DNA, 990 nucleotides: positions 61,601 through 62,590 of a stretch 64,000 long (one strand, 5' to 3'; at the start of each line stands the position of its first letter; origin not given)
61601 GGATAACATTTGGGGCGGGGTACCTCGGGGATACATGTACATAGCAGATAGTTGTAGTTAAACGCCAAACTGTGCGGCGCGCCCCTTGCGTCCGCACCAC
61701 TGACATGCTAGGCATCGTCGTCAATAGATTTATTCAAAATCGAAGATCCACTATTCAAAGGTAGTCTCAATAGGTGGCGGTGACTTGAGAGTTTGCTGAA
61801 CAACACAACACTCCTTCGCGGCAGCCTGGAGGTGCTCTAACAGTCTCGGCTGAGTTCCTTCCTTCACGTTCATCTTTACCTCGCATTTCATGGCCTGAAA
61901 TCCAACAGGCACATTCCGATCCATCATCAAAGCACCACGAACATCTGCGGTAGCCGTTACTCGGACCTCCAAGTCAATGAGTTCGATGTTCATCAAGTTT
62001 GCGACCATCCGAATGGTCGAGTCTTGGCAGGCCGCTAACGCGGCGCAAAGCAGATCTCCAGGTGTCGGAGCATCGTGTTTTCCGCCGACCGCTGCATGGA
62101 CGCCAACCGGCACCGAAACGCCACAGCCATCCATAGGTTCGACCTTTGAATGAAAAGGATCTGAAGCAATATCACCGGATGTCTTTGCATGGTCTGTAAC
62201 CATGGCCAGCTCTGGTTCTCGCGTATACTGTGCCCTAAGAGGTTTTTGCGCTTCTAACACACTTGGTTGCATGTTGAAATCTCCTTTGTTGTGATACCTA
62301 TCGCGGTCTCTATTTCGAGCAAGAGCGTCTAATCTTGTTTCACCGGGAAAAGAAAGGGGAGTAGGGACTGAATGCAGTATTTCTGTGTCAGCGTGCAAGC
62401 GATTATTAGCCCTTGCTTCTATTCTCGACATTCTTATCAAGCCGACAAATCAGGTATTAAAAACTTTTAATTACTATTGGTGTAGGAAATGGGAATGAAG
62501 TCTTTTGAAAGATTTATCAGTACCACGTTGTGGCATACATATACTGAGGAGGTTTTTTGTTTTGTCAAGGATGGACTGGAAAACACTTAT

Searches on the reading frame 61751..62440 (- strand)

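Call 28: search_protein_families(library=pfam, proteins=[window:61751-62440:-], max_evalue=0.001)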
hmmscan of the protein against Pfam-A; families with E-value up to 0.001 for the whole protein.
window:61751-62440:- (229 aa): 1 family
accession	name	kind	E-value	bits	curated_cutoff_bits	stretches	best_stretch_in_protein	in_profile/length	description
PF02566.24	OsmC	-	5.5e-20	72.1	27.5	1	120-226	1-99/100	OsmC-like protein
